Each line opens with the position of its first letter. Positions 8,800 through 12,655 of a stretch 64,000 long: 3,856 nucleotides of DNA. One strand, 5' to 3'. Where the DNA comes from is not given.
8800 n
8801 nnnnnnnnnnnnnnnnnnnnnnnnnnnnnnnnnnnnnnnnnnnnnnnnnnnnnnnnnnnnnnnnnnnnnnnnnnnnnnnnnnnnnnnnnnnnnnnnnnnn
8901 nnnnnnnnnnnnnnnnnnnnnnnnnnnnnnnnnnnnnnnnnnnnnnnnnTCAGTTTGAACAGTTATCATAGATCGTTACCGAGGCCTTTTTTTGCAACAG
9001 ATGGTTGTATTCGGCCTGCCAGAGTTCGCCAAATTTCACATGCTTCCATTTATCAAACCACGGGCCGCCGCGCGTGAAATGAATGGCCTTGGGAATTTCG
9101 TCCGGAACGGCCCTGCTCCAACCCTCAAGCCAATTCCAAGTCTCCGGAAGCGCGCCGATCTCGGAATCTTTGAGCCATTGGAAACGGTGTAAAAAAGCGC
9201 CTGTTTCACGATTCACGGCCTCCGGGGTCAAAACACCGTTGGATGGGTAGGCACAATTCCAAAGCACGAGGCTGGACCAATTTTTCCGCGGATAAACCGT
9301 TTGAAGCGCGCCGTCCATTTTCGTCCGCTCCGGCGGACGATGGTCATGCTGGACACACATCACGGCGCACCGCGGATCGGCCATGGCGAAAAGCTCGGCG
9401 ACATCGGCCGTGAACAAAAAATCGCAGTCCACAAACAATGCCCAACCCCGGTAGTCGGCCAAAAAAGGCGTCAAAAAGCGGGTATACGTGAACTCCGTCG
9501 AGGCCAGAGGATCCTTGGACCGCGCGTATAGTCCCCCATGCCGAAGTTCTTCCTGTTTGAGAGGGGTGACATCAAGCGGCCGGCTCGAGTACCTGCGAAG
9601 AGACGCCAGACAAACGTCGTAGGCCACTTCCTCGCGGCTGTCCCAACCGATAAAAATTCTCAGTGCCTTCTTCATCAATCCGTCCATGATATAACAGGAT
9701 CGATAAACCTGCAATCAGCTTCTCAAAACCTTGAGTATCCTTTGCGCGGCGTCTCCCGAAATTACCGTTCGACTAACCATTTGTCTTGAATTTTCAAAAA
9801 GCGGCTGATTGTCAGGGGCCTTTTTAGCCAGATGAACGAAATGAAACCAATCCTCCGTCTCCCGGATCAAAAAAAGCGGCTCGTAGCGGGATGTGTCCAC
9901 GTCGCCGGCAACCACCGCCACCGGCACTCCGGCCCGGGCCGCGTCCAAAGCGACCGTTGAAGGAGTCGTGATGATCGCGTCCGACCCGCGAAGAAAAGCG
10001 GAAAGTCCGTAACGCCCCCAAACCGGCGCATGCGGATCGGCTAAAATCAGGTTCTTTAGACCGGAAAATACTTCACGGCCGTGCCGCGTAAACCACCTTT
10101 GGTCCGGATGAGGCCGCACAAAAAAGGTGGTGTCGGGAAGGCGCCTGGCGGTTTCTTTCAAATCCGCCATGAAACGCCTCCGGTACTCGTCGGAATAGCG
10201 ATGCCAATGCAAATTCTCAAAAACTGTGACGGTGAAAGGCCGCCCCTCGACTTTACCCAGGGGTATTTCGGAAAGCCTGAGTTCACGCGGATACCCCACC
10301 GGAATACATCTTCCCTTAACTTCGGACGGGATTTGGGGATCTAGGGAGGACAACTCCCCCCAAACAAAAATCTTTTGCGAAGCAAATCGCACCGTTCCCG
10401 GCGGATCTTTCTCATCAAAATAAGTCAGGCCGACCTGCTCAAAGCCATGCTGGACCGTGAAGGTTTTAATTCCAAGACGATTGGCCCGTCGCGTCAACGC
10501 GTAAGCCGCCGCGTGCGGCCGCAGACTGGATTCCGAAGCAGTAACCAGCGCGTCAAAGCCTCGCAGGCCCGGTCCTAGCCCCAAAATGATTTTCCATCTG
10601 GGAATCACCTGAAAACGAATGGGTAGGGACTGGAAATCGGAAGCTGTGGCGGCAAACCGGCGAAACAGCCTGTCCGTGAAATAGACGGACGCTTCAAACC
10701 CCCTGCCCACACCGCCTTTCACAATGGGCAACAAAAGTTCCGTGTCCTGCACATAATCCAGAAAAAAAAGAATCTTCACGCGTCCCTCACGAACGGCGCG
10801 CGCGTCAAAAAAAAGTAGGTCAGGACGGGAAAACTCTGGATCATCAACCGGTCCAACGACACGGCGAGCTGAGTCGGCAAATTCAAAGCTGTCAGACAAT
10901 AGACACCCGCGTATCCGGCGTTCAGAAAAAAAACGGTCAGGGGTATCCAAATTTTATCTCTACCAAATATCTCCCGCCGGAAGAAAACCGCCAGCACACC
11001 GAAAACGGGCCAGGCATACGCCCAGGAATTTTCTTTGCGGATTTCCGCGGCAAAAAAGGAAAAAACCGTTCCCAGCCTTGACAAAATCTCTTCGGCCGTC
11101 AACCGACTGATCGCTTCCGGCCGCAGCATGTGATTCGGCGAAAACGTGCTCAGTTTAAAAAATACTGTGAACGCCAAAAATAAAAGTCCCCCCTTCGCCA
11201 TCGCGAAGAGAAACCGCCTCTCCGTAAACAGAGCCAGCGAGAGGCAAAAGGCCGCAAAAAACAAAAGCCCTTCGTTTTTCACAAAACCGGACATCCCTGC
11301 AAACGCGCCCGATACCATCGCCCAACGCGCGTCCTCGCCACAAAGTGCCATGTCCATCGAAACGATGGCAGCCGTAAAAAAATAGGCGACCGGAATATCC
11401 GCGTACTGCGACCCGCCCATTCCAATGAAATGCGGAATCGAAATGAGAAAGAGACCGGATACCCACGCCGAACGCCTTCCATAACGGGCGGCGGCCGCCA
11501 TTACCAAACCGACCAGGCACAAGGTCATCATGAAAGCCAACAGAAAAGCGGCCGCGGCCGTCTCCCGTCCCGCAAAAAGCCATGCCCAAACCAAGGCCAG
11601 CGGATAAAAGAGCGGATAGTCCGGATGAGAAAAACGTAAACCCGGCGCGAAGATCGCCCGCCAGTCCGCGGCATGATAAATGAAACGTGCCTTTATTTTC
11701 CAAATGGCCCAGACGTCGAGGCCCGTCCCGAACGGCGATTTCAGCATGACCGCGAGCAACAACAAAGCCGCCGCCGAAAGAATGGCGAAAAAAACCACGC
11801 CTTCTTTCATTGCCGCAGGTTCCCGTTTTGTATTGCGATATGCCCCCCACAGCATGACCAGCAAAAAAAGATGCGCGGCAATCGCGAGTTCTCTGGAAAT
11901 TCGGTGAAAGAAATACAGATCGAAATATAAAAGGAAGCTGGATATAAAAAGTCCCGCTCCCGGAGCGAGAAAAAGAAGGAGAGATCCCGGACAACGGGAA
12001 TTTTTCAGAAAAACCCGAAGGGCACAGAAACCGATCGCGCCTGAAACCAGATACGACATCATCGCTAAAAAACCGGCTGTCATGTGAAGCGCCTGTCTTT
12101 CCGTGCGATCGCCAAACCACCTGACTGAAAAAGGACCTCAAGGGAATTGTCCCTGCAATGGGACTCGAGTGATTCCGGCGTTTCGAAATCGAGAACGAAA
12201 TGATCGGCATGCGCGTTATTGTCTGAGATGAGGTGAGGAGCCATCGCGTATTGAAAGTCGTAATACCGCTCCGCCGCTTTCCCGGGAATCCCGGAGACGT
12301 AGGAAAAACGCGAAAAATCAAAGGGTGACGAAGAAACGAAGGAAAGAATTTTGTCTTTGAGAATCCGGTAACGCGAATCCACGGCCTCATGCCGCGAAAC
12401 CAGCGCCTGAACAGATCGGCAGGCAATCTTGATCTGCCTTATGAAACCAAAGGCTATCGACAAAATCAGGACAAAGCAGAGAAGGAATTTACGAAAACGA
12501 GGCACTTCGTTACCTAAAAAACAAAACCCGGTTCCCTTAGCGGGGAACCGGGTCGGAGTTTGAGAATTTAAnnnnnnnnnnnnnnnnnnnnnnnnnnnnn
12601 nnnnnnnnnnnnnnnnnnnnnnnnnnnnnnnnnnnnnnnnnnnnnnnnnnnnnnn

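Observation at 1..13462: Translationally coupled 13-gene operon mixing three glycosyltransferase folds, three methyltransferases, PanB, an ALS-like TPP enzyme, an SDR, a 2OG dioxygenase, an ABC exporter and an OM beta-barrel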

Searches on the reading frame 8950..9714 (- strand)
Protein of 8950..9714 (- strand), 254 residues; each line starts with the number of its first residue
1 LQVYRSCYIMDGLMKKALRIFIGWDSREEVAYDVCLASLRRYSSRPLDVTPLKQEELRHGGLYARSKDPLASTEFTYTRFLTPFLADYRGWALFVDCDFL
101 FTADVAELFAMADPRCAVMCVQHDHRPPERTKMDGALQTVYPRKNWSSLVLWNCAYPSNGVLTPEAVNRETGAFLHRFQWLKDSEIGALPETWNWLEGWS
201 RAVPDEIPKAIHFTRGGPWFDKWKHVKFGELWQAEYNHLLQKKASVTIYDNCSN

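Call 7: search_protein_families(library=pfam, proteins=[window:8950-9714:-], max_evalue=0.01)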
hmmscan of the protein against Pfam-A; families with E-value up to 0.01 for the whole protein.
window:8950-9714:- (254 aa): 0 families

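Call 10: search_protein_families(library=ncbifam, proteins=[window:8950-9714:-], max_evalue=0.001)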
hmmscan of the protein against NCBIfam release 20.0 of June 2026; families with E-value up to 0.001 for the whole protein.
window:8950-9714:- (254 aa): 0 families

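Call 48: search_solved_structures(query=window:8950-9675:-, max_evalue=10)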
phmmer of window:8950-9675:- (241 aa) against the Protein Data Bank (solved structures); distinct sequences matched with E-value up to 10: 0.

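Call 51: find_homologous_proteins(query=window:8950-9675:-, max_evalue=0.00001)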
Query window:8950-9675:- (241 aa): 7941 proteins with E <= 0.00001 among 8000 candidates; the best 120 are listed.
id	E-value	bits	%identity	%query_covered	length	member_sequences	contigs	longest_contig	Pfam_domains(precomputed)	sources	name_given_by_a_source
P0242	6.6e-169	578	100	100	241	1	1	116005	-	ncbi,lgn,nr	ncbi:MAG: glycosyltransferase [Candidatus Omnitrophica bacterium]|nr:glycosyltransferase [Candidatus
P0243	9.6e-124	430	77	95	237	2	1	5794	-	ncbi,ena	-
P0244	1.1e-111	391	70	95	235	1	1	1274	-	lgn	-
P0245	1.3e-109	384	66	96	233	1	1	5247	PF01501.27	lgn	-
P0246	8.0e-109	381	67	95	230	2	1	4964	-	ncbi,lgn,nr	ncbi:MAG: glycosyltransferase [Candidatus Omnitrophica bacterium]|nr:glycosyltransferase [Candidatus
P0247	4.4e-108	379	67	95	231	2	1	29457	-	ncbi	-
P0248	1.2e-106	374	68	91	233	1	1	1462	-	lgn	-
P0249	4.8e-106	372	66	94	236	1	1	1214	-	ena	-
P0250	5.1e-106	372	66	92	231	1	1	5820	-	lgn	-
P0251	6.6e-106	372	66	97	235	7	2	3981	-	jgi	jgi:lipopolysaccharide biosynthesis glycosyltransferase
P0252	7.1e-106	372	67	96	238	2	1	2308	-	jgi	jgi:hypothetical protein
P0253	1.7e-105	370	68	92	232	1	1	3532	-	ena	-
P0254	1.9e-105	370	67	94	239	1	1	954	-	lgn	-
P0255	2.2e-105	370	66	96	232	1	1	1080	-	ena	-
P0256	4.5e-105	369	65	95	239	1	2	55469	-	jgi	jgi:hypothetical protein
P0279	4.0e-102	359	64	94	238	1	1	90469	PF01501.27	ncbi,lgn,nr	ncbi:MAG: glycosyltransferase [Gammaproteobacteria bacterium]|nr:glycosyltransferase [Gammaproteobac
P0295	2.1e-101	357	65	93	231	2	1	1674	PF01501.27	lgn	-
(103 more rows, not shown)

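Call 53: find_encoding_contigs(protein=P0242, flank=10000, max_places=3)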
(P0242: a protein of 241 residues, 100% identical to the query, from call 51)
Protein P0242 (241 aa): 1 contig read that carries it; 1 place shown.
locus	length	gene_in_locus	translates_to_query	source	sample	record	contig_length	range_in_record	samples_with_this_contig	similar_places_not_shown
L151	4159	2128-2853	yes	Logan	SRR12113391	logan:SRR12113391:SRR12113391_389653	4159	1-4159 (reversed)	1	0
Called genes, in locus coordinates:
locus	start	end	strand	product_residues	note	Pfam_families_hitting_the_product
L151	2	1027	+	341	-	?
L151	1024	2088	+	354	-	-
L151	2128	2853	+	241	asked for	-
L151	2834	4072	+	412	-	PF08421:Methyltransf_13, PF13489:Methyltransf_23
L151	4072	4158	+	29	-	?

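Call 55: search_solved_structures(query=A3, max_evalue=1)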
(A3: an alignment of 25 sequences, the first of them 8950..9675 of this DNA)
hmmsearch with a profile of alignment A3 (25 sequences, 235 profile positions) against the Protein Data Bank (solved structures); distinct sequences matched with E-value up to 1: 1.
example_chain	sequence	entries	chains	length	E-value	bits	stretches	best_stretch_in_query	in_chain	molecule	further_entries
6u4b_A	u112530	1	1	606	0.14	14.9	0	63-101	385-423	WbbM protein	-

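Call 66: predict_structure(alignment_id=A3)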
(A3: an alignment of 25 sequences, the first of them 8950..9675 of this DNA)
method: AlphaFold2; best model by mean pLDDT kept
length: 241 residues; sequences in the alignment: 25
mean_pLDDT: 87.0   pTM: 0.86
mean pLDDT of the five models: 87.0, 86.5, 86.4, 83.7, 83.0
residues with pLDDT >= 90: 158; 70-90: 42; 50-70: 35; < 50: 6
segments of 3 or more residues with pLDDT < 50: none
pLDDT, mean of each block of 10 residues (from residue 1): 90 91 98 98 97 84 95 98 96 98 91 52 52 79 98 94 91 92 85 93 66 86 94 74 52
secondary structure, 60 per line:
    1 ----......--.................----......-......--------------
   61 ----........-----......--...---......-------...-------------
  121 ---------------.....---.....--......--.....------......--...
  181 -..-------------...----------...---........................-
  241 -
elements in order: E5-10 H13-29 E34-39 H41-46 H65-72 E78-83 E86-88 H92-97 E105-107 E136-140 H144-148 H151-156 H159-163 E173-175 E197-199 H216-239

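Call 70: fold_search(model_id=the predicted structure, library=pdb)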
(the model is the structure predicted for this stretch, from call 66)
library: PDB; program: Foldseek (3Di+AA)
matches with E <= 10: 1048; with E <= 0.001: 110
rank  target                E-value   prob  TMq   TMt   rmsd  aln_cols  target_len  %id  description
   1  5gvv_A                8.0e-10  1.00  0.62  0.40   8.2       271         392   15  Crystal structure of the glycosyltransferase GlyE in Streptococcus pneumoniae TIGR4 (released 2017-03-01)
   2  5gvw_D                1.3e-09  1.00  0.56  0.37   8.6       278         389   14  Crystal structure of the apo-form glycosyltransferase GlyE in Streptococcus pneumoniae TIGR4 (released 2017-03-01)
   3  5gvw_C                1.7e-09  1.00  0.57  0.37   8.4       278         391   14  Crystal structure of the apo-form glycosyltransferase GlyE in Streptococcus pneumoniae TIGR4 (released 2017-03-01)
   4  5gvw_A                3.5e-09  1.00  0.56  0.37   8.5       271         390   16  Crystal structure of the apo-form glycosyltransferase GlyE in Streptococcus pneumoniae TIGR4 (released 2017-03-01)
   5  5gvv_F                1.4e-08  1.00  0.57  0.38   8.5       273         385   17  Crystal structure of the glycosyltransferase GlyE in Streptococcus pneumoniae TIGR4 (released 2017-03-01)
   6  6u4b                  2.6e-08  1.00  0.65  0.30   7.2       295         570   14  WbbM bifunctional glycosytransferase apo structure (released 2020-01-22)
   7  5gvw_B                3.8e-08  1.00  0.58  0.38   8.4       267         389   13  Crystal structure of the apo-form glycosyltransferase GlyE in Streptococcus pneumoniae TIGR4 (released 2017-03-01)
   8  3tzt_B                7.1e-08  1.00  0.58  0.60   7.9       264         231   16  The structure of a protein in glycosyl transferase family 8 from Anaerococcus prevotii. (released 2011-12-07)
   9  4wm0_A                8.7e-08  1.00  0.51  0.42   7.2       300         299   12  Crystal structure of mouse Xyloside xylosyltransferase 1 complexed with acceptor ligand (released 2015-09-30)
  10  4wlm_B                1.0e-07  1.00  0.51  0.43   7.4       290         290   12  Crystal structure of mouse Xyloside xylosyltransferase 1 complexed with manganese (released 2015-09-30)
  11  7zll                  1.2e-07  1.00  0.64  0.56   7.6       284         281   13  Catalytic domain of UDP-Glucose Glycoprotein Glucosyltransferase from Chaetomium thermophilum in complex with the 5-[(mo (released 2023-04-26)
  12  5h18                  1.4e-07  1.00  0.62  0.56   7.8       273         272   12  Crystal structure of catalytic domain of UGGT (UDP-glucose-bound form) from Thermomyces dupontii (released 2017-09-27)
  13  6ts2_D                1.5e-07  1.00  0.57  0.15   8.6       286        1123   12  Truncated version of Chaetomium thermophilum UDP-Glucose Glucosyl Transferase (UGGT) lacking domain TRXL2 (417-650). (released 2020-01-08)
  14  6ts2_C                2.0e-07  1.00  0.58  0.15   8.8       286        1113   12  Truncated version of Chaetomium thermophilum UDP-Glucose Glucosyl Transferase (UGGT) lacking domain TRXL2 (417-650). (released 2020-01-08)
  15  4wnh_A                2.0e-07  1.00  0.53  0.44   6.9       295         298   11  Crystal structure of mouse Xyloside xylosyltransferase 1 complexed with manganese,acceptor ligand and UDP-Xylose (released 2015-09-30)
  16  3tzt_A                2.3e-07  1.00  0.60  0.62   6.3       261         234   16  The structure of a protein in glycosyl transferase family 8 from Anaerococcus prevotii. (released 2011-12-07)
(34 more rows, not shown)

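Call 82: find_encoding_contigs(protein=P0247, flank=10000, max_places=2)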
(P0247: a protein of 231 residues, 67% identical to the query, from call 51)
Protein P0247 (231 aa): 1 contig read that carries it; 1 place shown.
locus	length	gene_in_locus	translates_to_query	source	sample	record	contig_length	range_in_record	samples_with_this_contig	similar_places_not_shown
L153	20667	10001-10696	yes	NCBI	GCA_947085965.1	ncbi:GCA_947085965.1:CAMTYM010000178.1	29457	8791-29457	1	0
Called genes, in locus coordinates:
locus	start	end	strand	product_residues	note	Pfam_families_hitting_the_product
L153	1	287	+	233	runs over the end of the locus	PF00535:Glycos_transf_2, PF13641:Glyco_tranf_2_3 (weak)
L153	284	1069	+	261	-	PF00106:adh_short, PF13561:adh_short_C2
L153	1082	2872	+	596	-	PF02776:TPP_enzyme_N, PF00205:TPP_enzyme_M, PF02775:TPP_enzyme_C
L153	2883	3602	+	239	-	PF13489:Methyltransf_23, PF13649:Methyltransf_25, PF13847:Methyltransf_31, PF08241:Methyltransf_11, PF08242:Methyltransf_12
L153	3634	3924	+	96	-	PF01541:GIY-YIG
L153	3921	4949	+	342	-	PF08240:ADH_N, PF00107:ADH_zinc_N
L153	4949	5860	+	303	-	-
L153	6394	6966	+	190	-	-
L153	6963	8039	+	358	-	-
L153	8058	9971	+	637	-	PF00664:ABC_membrane, PF00005:ABC_tran, PF02463:SMC_N (weak)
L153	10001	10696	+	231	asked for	-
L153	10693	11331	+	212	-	PF05711:TylF, PF13578:Methyltransf_24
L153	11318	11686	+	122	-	PF05175:MTS (faint), PF13847:Methyltransf_31 (weak), PF13649:Methyltransf_25 (faint)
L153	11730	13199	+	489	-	PF00534:Glycos_transf_1, PF13692:Glyco_trans_1_4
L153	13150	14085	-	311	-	PF20471:DUF6716 (weak)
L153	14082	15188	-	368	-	PF03269:DUF268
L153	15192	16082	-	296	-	-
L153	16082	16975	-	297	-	PF20471:DUF6716 (weak)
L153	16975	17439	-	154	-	PF13578:Methyltransf_24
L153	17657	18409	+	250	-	-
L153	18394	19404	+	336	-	-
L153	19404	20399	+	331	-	PF13641:Glyco_tranf_2_3, PF00535:Glycos_transf_2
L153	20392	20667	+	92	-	?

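Call 85: search_protein_families(library=pfam, proteins=[L153:6394-6966:+, L153:15192-16082:-, L153:17657-18409:+, L153:18394-19404:+, L153:4949-5860:+], max_evalue=0.01)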
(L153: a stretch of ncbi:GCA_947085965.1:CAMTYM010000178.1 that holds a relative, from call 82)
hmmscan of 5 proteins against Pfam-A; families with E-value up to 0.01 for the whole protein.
L153:6394-6966:+ (190 aa): 0 families

L153:15192-16082:- (296 aa): 1 family
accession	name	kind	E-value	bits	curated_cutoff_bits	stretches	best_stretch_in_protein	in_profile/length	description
PF20471.4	DUF6716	-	0.00016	21.2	27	1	195-225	254-284/342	Putative glycosyltransferase (DUF6716)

L153:17657-18409:+ (250 aa): 1 family
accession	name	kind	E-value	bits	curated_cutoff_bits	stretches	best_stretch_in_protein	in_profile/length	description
PF01973.23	MptE-like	-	0.0064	16.7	34.6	0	133-156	143-166/171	6-hydroxymethylpterin diphosphokinase MptE-like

L153:18394-19404:+ (336 aa): 0 families

L153:4949-5860:+ (303 aa): 4 families
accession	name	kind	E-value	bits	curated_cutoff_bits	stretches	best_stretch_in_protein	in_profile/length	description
PF08242.18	Methyltransf_12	-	5.2e-05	24.3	30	1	90-136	56-98/98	Methyltransferase domain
PF13489.12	Methyltransf_23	-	8.3e-05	22.8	27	1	65-148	39-126/164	Methyltransferase domain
PF13847.12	Methyltransf_31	-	8.6e-05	22.7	27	1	104-147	75-118/145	Methyltransferase domain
PF08241.18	Methyltransf_11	-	0.00082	20.4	21.2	1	102-137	59-94/95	Methyltransferase domain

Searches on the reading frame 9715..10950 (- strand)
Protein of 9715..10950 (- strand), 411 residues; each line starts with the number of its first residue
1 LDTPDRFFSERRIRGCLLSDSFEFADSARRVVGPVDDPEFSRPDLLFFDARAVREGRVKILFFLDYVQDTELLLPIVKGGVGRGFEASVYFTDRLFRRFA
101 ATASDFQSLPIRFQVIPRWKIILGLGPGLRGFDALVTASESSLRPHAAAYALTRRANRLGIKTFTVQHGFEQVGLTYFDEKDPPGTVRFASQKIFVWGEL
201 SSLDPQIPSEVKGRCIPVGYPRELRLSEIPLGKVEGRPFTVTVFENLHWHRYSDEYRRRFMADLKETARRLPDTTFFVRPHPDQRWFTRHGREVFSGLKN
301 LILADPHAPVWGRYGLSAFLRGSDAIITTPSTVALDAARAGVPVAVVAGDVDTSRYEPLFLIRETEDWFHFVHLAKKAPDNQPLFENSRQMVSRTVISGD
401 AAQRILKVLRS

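Call 7: search_protein_families(library=pfam, proteins=[window:9715-10950:-], max_evalue=0.01)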
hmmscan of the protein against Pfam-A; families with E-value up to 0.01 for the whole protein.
window:9715-10950:- (411 aa): 1 family
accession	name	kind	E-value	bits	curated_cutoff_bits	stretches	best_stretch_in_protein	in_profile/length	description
PF20471.4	DUF6716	-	6.5e-05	22.5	27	1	255-348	189-284/342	Putative glycosyltransferase (DUF6716)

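Call 10: search_protein_families(library=ncbifam, proteins=[window:9715-10950:-], max_evalue=0.001)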
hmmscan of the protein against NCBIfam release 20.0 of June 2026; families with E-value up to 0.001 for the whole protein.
window:9715-10950:- (411 aa): 2 families
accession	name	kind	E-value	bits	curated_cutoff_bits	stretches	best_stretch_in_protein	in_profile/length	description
TIGR04396.2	surf_polysacc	subfamily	5.3e-06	25.9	125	1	249-409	199-359/427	surface carbohydrate biosynthesis protein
NF046086.1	BFO_1060_trans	domain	7.2e-05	22.1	200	1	252-343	199-285/365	BFO_1060 family glycosyltransferase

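Call 49: search_solved_structures(query=window:9715-10779:-, max_evalue=10)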
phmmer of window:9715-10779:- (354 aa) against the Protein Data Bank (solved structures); distinct sequences matched with E-value up to 10: 3.
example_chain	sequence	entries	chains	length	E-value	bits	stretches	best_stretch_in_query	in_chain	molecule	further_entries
1v4v_A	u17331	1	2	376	0.0021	20.5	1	168-292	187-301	UDP-N-Acetylglucosamine 2-Epimerase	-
2q7z_A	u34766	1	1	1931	1.4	11.2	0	176-202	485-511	Complement receptor type 1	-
10ke_A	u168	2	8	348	1.4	11.1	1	90-128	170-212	Capsular polysaccharide biosynthesis protein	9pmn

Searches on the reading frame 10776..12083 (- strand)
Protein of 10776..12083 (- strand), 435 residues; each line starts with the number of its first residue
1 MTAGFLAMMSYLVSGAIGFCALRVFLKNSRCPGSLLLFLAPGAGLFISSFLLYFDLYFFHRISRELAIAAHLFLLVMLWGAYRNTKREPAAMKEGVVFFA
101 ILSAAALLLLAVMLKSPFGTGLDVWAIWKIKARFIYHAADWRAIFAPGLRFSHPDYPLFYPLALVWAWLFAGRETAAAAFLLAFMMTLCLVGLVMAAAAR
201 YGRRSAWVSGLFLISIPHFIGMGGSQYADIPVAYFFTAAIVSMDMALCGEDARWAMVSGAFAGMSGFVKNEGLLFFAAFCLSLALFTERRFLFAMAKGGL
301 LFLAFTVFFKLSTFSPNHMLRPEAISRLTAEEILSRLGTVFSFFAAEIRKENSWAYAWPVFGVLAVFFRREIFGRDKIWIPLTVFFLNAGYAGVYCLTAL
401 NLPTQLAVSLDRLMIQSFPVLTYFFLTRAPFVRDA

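Call 8: search_protein_families(library=pfam, proteins=[window:10776-12083:-], max_evalue=0.1)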
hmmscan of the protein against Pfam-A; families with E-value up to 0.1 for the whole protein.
window:10776-12083:- (435 aa): 2 families
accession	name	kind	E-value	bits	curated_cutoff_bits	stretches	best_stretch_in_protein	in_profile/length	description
PF13231.12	PMT_2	-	3.1e-06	27.9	26.1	1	157-308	4-154/160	Dolichyl-phosphate-mannose-protein mannosyltransferase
PF06993.17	DUF1304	-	0.0089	16.5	26.9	1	156-211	48-100/110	Protein of unknown function (DUF1304)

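Call 11: search_protein_families(library=ncbifam, proteins=[window:10776-12083:-], max_evalue=0.1)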
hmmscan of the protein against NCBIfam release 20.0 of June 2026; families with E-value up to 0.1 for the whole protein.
window:10776-12083:- (435 aa): 0 families

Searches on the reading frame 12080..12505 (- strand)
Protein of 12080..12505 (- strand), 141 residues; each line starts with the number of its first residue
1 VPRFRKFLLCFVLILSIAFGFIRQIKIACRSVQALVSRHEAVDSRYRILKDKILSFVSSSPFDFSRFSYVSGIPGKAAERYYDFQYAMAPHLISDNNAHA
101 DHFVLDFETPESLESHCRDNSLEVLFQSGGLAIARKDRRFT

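Call 8: search_protein_families(library=pfam, proteins=[window:12080-12505:-], max_evalue=0.1)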
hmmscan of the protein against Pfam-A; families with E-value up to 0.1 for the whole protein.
window:12080-12505:- (141 aa): 0 families

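Call 11: search_protein_families(library=ncbifam, proteins=[window:12080-12505:-], max_evalue=0.1)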
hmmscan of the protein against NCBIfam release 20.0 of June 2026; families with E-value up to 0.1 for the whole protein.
window:12080-12505:- (141 aa): 0 families
